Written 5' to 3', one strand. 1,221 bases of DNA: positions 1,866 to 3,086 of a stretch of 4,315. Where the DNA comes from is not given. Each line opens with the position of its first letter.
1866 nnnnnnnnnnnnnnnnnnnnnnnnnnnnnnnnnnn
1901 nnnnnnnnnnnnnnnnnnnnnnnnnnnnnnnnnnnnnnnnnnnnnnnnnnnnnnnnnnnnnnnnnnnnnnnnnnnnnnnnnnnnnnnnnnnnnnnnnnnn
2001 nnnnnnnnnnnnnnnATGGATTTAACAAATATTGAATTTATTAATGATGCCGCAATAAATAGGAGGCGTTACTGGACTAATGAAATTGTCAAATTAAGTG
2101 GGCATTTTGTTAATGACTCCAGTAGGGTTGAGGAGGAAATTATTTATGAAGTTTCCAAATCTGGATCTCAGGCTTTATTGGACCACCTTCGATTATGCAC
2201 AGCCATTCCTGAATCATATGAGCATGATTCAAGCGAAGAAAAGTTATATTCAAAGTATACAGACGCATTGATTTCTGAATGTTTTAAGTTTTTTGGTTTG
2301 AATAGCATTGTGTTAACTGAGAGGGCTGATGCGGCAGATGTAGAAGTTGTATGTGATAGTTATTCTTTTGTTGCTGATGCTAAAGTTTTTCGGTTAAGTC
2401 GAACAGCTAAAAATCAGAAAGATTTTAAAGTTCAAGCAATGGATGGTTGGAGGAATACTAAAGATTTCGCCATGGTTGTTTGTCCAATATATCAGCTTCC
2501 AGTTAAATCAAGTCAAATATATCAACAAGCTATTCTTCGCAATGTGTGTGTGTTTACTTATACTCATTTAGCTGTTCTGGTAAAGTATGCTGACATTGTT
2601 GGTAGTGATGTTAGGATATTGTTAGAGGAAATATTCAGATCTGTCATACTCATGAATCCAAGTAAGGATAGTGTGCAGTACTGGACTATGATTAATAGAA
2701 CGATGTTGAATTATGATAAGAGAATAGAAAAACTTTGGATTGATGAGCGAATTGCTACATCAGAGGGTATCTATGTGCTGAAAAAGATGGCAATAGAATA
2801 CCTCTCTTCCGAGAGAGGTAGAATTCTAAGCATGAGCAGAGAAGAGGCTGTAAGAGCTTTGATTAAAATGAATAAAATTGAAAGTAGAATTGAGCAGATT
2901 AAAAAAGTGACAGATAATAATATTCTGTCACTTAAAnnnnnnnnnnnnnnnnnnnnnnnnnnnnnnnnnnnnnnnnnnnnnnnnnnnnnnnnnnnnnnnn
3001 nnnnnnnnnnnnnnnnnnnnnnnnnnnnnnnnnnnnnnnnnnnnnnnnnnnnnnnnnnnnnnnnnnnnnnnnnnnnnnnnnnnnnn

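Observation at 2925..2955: Endonuclease and methyltransferase genes converge with abutting stop codons inside a 12-bp AT palindrome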

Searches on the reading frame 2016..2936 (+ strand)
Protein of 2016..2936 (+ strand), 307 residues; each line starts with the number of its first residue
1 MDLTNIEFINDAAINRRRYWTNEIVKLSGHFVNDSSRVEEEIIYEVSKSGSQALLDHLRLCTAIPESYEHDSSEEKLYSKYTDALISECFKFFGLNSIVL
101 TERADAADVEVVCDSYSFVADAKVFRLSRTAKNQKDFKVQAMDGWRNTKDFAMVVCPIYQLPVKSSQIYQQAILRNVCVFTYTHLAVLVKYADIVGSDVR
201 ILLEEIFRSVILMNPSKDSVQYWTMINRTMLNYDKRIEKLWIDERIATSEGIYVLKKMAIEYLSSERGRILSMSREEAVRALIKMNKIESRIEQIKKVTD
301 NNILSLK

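Call 4: search_solved_structures(query=window:2016-2936:+, show_alignments=1)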
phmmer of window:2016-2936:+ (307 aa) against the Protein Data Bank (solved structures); distinct sequences matched with E-value up to 0.001: 2.
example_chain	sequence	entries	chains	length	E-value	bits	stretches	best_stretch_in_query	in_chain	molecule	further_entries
3a4k_A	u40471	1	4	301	1.7e-36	129.5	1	42-296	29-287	Type-2 restriction enzyme HindIII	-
2e52_A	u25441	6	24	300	1.8e-36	129.5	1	42-296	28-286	Type II restriction enzyme HindIII | Type-2 restriction enzyme HindIII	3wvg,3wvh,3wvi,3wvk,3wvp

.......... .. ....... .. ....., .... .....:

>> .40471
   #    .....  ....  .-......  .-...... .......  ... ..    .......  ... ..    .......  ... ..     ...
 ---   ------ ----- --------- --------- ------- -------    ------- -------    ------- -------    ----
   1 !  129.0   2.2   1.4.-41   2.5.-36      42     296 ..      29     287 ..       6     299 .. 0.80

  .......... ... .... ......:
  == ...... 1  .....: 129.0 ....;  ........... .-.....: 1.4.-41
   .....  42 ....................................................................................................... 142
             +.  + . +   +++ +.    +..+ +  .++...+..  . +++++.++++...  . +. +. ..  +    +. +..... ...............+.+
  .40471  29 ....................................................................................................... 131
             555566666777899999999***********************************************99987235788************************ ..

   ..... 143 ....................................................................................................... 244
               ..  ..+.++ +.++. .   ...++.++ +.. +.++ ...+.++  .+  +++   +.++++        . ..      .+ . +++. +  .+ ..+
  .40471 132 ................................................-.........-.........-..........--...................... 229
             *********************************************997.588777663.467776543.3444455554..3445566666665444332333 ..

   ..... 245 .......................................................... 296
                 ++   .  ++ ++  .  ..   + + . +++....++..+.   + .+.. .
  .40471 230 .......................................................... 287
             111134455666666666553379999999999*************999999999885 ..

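Call 25: find_homologous_proteins(query=window:2016-2936:+, max_evalue=0.00001)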
Query window:2016-2936:+ (307 aa): 4364 proteins with E <= 0.00001 among 5486 candidates; the best 120 are listed.
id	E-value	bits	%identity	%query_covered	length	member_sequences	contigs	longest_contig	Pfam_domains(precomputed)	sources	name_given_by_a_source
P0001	5.1e-194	661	99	100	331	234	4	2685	PF09518.17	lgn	-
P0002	7.2e-159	546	81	100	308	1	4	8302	PF09518.17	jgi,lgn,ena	-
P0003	1.3e-158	545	81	100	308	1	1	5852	PF09518.17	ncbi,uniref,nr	ncbi:HindIII family type II restriction endonuclease [Pantoea sp. B566]|uniref:HindIII family type I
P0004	4.4e-158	543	81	100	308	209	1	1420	PF09518.17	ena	-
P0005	4.6e-158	543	81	100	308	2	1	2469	PF09518.17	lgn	-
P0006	5.3e-158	543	82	100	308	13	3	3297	PF09518.17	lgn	-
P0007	2.8e-156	537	80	100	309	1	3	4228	PF09518.17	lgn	-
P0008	4.9e-156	537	80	100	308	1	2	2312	PF09518.17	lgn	-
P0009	1.3e-154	532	81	100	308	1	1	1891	PF09518.17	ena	-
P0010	1.9e-148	512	83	93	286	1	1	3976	PF09518.17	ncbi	ncbi:HindIII family type II restriction endonuclease, partial [Escherichia coli]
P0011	4.6e-148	510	83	92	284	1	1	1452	PF09518.17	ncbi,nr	ncbi:HindIII family type II restriction endonuclease, partial [Salmonella enterica]|nr:HindIII famil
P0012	3.0e-144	498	75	97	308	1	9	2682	PF09518.17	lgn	-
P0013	1.4e-143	496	74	100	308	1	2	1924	PF09518.17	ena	-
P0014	3.2e-143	494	74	97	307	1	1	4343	PF09518.17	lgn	-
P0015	6.3e-139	480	73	98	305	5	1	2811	PF09518.17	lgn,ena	-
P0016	1.8e-138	479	73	98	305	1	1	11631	PF09518.17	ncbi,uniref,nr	ncbi:HindIII family type II restriction endonuclease [Xenorhabdus sp. XENO-7]|uniref:HindIII family 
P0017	1.3e-137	476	72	98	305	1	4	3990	PF09518.17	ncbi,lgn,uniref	ncbi:HindIII family type II restriction endonuclease [Providencia manganoxydans]|uniref:HindIII fami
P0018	2.7e-136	472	73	98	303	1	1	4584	PF09518.17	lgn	-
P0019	5.4e-134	464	81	84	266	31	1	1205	PF09518.17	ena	-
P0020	7.1e-132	457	69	98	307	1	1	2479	PF09518.17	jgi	-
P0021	8.9e-132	457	69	98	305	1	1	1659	PF09518.17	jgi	-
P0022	1.2e-131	457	69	98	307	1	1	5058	PF09518.17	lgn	-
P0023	2.7e-131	455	82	83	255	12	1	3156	PF09518.17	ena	-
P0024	8.2e-123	428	77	84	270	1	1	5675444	PF09518.17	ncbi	ncbi:HindIII family type II restriction endonuclease [Klebsiella pneumoniae]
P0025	1.2e-121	424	66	97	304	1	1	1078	PF09518.17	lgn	-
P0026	1.0e-119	417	63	98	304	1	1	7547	PF09518.17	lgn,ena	-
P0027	1.3e-119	417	67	94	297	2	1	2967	PF09518.17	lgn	-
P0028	2.4e-119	416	63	97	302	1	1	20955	PF09518.17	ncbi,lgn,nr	ncbi:MAG: HindIII family type II restriction endonuclease [Rhodobacter sp.]|nr:HindIII family type I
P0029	1.6e-118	413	62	98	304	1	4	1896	PF09518.17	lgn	-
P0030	2.9e-118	413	62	98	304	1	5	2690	PF09518.17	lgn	-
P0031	3.0e-118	413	63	98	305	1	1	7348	PF09518.17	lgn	-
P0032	3.3e-118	412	63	98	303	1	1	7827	PF09518.17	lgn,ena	-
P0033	4.2e-118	412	62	98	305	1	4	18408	PF09518.17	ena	-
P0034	6.1e-118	412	62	98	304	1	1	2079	PF09518.17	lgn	-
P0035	1.5e-117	410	62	98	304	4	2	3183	PF09518.17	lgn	-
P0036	2.4e-117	410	62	98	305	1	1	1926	PF09518.17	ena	-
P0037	4.4e-117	409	61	98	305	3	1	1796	PF09518.17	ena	-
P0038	5.9e-117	408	62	98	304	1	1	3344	PF09518.17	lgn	-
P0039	8.7e-117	408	63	98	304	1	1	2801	PF09518.17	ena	-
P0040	1.1e-116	407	62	98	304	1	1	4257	PF09518.17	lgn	-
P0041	3.6e-116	406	61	98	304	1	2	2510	PF09518.17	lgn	-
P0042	4.5e-116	405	61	97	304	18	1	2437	PF09518.17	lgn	-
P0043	4.7e-116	405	63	98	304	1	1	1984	PF09518.17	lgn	-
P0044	5.0e-116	405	61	98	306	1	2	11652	PF09518.17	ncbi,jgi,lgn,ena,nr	ncbi:MAG: HindIII family type II restriction endonuclease [Gammaproteobacteria bacterium]|nr:HindIII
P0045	5.1e-116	405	62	98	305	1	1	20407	PF09518.17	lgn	-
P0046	7.1e-116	405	62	97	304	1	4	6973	PF09518.17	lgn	-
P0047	1.0e-115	404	62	98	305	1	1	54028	PF09518.17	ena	-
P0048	1.5e-115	404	60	97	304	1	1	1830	PF09518.17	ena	-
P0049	1.6e-115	404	63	98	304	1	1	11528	PF09518.17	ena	-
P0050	2.1e-115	403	62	98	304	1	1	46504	PF09518.17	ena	-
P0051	2.2e-115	403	62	98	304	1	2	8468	PF09518.17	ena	-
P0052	2.3e-115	403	63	98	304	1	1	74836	PF09518.17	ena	-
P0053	6.0e-115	402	62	98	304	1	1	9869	PF09518.17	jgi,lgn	-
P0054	6.3e-115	402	61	97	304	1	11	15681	PF09518.17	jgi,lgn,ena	-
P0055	6.5e-115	402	60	97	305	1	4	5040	PF09518.17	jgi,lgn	jgi:type II restriction enzyme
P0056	1.3e-114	401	62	98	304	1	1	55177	PF09518.17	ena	-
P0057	1.4e-114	401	61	97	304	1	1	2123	PF09518.17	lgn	-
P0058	2.0e-114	400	62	98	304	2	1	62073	PF09518.17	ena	-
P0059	2.6e-114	400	59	99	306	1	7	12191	PF09518.17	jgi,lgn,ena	-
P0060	3.0e-114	399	62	98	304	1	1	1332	PF09518.17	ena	-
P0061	4.1e-114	399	59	99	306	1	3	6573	PF09518.17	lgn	-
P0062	5.4e-114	399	61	99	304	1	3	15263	PF09518.17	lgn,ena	-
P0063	6.7e-114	398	62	98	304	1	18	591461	PF09518.17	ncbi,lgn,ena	-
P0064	6.8e-114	398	60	100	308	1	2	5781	PF09518.17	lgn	-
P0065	7.0e-114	398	59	98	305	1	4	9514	PF09518.17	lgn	-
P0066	8.5e-114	398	60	96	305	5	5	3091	PF09518.17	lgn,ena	-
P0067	9.9e-114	398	61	96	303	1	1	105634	PF09518.17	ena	-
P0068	1.0e-113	398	61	98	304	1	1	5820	PF09518.17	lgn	-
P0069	1.3e-113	397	60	98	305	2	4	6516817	PF09518.17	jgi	-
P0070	1.5e-113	397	62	99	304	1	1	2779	PF09518.17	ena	-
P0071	1.6e-113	397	61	98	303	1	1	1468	PF09518.17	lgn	-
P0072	1.7e-113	397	62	98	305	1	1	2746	PF09518.17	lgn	-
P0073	2.1e-113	397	62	98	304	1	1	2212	PF09518.17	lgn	-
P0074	2.9e-113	396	60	98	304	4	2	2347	PF09518.17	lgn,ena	-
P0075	2.9e-113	396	61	98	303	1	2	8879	PF09518.17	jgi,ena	-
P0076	3.7e-113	396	62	98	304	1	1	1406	PF09518.17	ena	-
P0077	5.3e-113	395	61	98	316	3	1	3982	PF09518.17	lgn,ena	-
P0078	6.5e-113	395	61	98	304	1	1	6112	PF09518.17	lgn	-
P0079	6.8e-113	395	63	96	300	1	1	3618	PF09518.17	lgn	-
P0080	8.5e-113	395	61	98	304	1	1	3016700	PF09518.17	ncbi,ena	-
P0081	1.7e-112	394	60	98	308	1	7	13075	PF09518.17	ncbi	-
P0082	2.3e-112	393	60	98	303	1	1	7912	PF09518.17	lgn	-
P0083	4.3e-112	392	61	98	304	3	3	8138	PF09518.17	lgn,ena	-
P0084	4.3e-112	392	60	98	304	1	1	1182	PF09518.17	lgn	-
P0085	4.8e-112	392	59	97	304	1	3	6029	PF09518.17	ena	-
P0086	5.0e-112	392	61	98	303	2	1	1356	PF09518.17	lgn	-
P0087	6.0e-112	392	60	97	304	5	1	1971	PF09518.17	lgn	-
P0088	6.2e-112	392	60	98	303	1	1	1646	PF09518.17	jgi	jgi:hypothetical protein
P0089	1.1e-111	391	60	98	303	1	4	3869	PF09518.17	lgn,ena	-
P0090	1.4e-111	391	60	97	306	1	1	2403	PF09518.17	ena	-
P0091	1.4e-111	391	60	97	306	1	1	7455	PF09518.17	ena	-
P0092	1.5e-111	391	59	97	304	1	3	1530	PF09518.17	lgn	-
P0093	2.4e-111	390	60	98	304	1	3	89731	PF09518.17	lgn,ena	-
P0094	2.6e-111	390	60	98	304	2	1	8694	PF09518.17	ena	-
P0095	2.6e-111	390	61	97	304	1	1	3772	PF09518.17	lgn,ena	-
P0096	2.7e-111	390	59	98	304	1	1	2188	PF09518.17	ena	-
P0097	2.8e-111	390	60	98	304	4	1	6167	PF09518.17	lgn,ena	-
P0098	3.2e-111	390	60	97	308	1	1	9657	PF09518.17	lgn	-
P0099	3.5e-111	389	61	97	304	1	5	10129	PF09518.17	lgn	-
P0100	4.0e-111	389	59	98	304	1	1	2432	PF09518.17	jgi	jgi:type II restriction enzyme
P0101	4.5e-111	389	59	97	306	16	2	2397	PF09518.17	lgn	-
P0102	5.8e-111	389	58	99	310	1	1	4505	PF09518.17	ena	-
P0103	6.3e-111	389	58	97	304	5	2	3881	PF09518.17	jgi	-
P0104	6.6e-111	388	58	97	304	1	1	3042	PF09518.17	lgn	-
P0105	7.0e-111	388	58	98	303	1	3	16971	PF09518.17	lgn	-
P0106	7.2e-111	388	59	98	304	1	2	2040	PF09518.17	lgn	-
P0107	7.8e-111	388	59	98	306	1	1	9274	PF09518.17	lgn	-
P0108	9.4e-111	388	61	98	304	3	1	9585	PF09518.17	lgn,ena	-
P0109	9.5e-111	388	58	98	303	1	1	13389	PF09518.17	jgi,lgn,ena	-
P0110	9.8e-111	388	59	98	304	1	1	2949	PF09518.17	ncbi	-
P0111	1.0e-110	388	79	74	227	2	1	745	PF09518.17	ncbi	ncbi:HindIII family type II restriction endonuclease, partial [Gordonia cholesterolivorans]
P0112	1.2e-110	388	59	98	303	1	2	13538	PF09518.17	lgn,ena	-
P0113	1.2e-110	388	60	98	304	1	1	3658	PF09518.17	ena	-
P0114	1.8e-110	387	57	98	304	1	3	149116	PF09518.17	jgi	jgi:hypothetical protein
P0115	1.9e-110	387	60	97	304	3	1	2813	PF09518.17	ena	-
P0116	1.9e-110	387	60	97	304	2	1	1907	PF09518.17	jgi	-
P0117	2.7e-110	386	58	97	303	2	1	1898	PF09518.17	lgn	-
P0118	3.3e-110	386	60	98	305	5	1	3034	PF09518.17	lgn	-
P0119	3.5e-110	386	59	98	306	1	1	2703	PF09518.17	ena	-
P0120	3.8e-110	386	60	97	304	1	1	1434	PF09518.17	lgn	-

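Call 27: find_related_loci(query=A2, collection=genome_contigs, flank=3000)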
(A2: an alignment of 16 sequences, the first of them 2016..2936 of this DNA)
Query A2 (307 aa) in genome_contigs; peptide patterns used: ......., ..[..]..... (x = any residue, [..] = any of these).
548 stretches matched a pattern; 381 encode a relative of the query (tblastn E <= 1e-3); the best 80 are kept; 80 distinct loci.
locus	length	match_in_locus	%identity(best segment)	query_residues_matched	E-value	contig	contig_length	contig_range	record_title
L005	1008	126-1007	100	1-294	0e+0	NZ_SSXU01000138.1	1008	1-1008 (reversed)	Zoogloea sp. 1C4 XMAS_Iso1_NODE_140_length_1008_cov_1.14756, whole genome shotgun sequence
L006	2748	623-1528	64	7-307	4e-136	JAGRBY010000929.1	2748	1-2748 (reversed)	MAG: Anaerolineae bacterium isolate HKST-UBA11 NODE_929_length_2748_cov_4.971921, whole genome shotgun sequence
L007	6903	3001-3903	61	7-306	3e-125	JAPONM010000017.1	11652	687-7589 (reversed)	MAG: Gammaproteobacteria bacterium isolate APA_bin_104 c_000000151706, whole genome shotgun sequence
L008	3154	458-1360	62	7-306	1e-129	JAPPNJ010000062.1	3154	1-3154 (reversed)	MAG: Candidatus Poribacteria bacterium isolate RHO3_bin_69 NODE_24771_length_3154_cov_15.186512, whole genome shotgun se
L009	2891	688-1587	61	7-305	1e-124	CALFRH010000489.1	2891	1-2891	MAG TPA_asm: uncultured Parvularcula sp. isolate SRR3401482_bin.62_CONCOCT_v1.1_MAG genome assembly, contig: ERZ1740067.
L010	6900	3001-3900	59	9-307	3e-119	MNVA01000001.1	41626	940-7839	MAG: Ignavibacteria bacterium CG1_02_37_35 cg1_0.2_scaffold_3248_c, whole genome shotgun sequence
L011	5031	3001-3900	60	9-307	1e-118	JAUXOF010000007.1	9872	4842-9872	MAG: Thermodesulfovibrionales bacterium isolate C1_metabat.bin.51 C1_k141_118875, whole genome shotgun sequence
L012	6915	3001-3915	58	4-307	3e-118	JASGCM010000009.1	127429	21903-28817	MAG: Alphaproteobacteria bacterium isolate MAG02 NODE_43_length_127429_cov_30.686836, whole genome shotgun sequence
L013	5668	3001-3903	57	5-304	9e-118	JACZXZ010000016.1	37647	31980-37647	MAG: Proteobacteria bacterium isolate B25D1T2 B25D1T2_NODE204, whole genome shotgun sequence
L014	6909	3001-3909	57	6-307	1e-117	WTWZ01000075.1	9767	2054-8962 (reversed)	MAG: Prolixibacteraceae bacterium isolate X3_MetaBAT.42 scaffold_2487, whole genome shotgun sequence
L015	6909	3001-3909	55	5-306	5e-117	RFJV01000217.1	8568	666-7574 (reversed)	MAG: Chloroflexi bacterium isolate J111 k99_195638, whole genome shotgun sequence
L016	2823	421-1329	57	6-307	5e-121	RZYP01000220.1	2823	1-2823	MAG: Negativicutes bacterium isolate INTA.AUR.021 contig-100_21134, whole genome shotgun sequence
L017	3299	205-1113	56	5-306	9e-120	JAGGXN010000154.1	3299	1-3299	MAG: Archaeoglobaceae archaeon isolate AUK153 PB_MBMC_107_c_000000000161, whole genome shotgun sequence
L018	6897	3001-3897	58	7-306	3e-116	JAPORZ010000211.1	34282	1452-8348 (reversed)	MAG: Gammaproteobacteria bacterium isolate CAR2_bin_11 NODE_377_length_34282_cov_27.349, whole genome shotgun sequence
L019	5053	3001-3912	58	7-306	5e-116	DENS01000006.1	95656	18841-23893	MAG TPA_asm: Micavibrio sp. UBA2638 UBA2638_contig_23658, whole genome shotgun sequence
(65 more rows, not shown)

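Call 30: find_encoding_contigs(protein=P0003, flank=2000, max_places=2)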
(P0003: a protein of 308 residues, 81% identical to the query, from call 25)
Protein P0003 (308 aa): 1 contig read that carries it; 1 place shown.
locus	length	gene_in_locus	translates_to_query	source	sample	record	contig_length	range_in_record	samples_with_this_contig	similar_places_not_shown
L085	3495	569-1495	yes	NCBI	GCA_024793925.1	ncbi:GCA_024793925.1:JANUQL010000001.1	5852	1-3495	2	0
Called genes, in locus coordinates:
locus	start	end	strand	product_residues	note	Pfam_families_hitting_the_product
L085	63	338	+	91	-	-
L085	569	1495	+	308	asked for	PF09518:RE_HindIII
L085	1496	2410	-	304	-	PF01555:N6_N4_Mtase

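Call 31: find_encoding_contigs(protein=P0016, flank=2000, max_places=2)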
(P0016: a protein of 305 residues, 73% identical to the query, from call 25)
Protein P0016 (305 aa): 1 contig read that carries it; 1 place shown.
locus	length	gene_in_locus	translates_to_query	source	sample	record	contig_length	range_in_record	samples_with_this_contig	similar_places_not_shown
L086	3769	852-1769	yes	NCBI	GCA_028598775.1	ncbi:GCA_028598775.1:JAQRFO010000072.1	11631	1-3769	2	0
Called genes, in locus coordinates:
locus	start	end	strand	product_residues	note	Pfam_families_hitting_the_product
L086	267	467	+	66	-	-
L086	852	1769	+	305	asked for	PF09518:RE_HindIII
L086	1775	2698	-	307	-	PF01555:N6_N4_Mtase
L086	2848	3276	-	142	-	PF21205:Rep3_C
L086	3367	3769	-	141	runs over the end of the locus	PF01051:Rep3_N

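Call 32: find_encoding_contigs(protein=P0017, flank=2000, max_places=2)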
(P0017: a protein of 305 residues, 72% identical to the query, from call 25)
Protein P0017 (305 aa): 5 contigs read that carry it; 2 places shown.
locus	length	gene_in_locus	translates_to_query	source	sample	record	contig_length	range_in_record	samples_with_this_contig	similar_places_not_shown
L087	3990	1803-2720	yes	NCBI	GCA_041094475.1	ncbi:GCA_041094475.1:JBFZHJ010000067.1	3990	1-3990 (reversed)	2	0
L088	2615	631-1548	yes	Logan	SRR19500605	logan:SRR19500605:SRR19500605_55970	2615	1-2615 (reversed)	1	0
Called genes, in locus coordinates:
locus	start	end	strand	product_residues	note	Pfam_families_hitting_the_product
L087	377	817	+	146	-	-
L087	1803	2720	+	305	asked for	PF09518:RE_HindIII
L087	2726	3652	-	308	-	PF01555:N6_N4_Mtase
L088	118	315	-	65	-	-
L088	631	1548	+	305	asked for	PF09518:RE_HindIII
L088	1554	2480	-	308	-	PF01555:N6_N4_Mtase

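Call 33: find_encoding_contigs(protein=P0014, flank=2000, max_places=1)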
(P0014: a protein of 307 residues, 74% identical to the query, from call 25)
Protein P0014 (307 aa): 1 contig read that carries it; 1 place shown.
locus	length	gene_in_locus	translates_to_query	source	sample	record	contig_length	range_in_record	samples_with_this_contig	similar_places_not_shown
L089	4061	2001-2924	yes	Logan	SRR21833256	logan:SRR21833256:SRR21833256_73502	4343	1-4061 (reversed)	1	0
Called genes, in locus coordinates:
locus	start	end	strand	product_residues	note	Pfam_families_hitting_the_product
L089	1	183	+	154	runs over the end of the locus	?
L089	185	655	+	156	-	-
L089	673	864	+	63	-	PF01815:Rop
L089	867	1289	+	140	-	PF12728:HTH_17 (weak)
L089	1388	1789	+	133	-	PF04352:ProQ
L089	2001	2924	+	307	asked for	PF09518:RE_HindIII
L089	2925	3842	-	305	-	PF01555:N6_N4_Mtase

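Call 34: find_encoding_contigs(protein=P0022, flank=2000, max_places=1)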
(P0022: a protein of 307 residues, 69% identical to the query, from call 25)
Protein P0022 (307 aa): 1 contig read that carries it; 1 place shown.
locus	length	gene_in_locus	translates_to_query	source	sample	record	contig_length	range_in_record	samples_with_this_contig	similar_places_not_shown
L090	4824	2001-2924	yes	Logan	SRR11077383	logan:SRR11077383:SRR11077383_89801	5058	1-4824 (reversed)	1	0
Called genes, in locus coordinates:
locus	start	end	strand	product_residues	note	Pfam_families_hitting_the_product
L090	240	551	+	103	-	PF21983:NikA-like, PF05713:MobC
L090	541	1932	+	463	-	-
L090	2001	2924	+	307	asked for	PF09518:RE_HindIII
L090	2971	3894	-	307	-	PF01170:UPF0020 (faint), PF01555:N6_N4_Mtase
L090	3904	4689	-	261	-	PF01051:Rep3_N, PF21205:Rep3_C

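Call 35: find_encoding_contigs(protein=P0026, flank=2000, max_places=1)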
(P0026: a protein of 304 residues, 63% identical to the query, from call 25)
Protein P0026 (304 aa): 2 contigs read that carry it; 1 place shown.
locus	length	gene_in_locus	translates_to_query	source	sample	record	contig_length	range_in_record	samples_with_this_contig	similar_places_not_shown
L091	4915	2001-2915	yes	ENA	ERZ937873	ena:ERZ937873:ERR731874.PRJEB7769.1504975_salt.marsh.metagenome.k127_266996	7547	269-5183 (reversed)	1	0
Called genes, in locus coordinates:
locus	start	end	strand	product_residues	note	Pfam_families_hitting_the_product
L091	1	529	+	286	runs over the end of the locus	-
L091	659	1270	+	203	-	-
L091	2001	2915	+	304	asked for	PF09518:RE_HindIII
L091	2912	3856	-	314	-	PF01555:N6_N4_Mtase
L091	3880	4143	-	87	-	-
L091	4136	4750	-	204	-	PF01656:CbiA, PF02374:ArsA_ATPase (faint), PF07015:VirC1 (weak), PF09140:MipZ (faint), PF10609:ParA (faint), PF13614:AAA_31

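Call 36: find_encoding_contigs(protein=P0018, flank=2000, max_places=1)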
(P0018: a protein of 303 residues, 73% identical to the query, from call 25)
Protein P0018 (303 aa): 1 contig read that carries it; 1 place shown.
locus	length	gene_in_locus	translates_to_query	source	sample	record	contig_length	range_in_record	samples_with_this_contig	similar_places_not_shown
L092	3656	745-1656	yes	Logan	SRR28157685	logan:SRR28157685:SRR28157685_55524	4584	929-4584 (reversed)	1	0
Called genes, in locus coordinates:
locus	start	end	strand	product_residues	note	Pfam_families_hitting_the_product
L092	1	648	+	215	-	?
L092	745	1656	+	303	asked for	PF09518:RE_HindIII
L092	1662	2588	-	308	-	PF01555:N6_N4_Mtase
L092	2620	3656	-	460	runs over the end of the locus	PF03432:Relaxase (faint)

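Call 41: find_encoding_contigs(protein=P0012, flank=1500, max_places=1)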
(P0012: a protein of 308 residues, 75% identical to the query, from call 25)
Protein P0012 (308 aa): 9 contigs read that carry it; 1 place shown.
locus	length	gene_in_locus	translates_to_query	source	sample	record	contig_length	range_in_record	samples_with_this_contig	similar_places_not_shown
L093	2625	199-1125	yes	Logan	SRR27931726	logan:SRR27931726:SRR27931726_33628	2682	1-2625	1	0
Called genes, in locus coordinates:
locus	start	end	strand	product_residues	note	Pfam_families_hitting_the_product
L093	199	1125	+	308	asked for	PF09518:RE_HindIII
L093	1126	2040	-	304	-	PF01555:N6_N4_Mtase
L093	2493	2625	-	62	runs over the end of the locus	?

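Call 42: find_encoding_contigs(protein=P0015, flank=1500, max_places=1)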
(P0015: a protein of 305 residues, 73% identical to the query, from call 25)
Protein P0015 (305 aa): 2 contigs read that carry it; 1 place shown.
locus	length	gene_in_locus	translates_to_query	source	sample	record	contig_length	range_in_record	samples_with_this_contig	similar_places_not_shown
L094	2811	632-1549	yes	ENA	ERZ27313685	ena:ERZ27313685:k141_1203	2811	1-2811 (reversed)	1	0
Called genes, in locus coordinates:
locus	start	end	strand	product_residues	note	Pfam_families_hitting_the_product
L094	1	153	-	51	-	?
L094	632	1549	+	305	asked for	PF09518:RE_HindIII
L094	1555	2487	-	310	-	PF01555:N6_N4_Mtase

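Call 43: find_encoding_contigs(protein=P0020, flank=1500, max_places=1)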
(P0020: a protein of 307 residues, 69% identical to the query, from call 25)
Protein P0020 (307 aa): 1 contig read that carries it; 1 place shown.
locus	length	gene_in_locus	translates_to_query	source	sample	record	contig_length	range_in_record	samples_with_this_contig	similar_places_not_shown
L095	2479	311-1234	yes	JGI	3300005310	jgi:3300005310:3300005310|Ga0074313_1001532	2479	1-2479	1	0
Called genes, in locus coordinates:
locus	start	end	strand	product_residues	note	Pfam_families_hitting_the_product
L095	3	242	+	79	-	?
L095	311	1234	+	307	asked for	PF09518:RE_HindIII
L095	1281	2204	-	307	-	PF01170:UPF0020 (faint), PF01555:N6_N4_Mtase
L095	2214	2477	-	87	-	?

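Call 44: find_encoding_contigs(protein=P0027, flank=1500, max_places=1)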
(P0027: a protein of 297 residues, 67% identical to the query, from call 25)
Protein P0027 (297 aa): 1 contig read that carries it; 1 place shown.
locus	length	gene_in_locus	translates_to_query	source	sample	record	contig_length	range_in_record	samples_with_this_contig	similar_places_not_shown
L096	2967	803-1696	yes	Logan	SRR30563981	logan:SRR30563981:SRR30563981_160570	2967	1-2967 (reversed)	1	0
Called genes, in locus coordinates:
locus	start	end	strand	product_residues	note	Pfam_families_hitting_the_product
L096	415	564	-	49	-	-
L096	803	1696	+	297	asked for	PF09518:RE_HindIII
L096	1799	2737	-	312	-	PF01170:UPF0020 (faint), PF01555:N6_N4_Mtase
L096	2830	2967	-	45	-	?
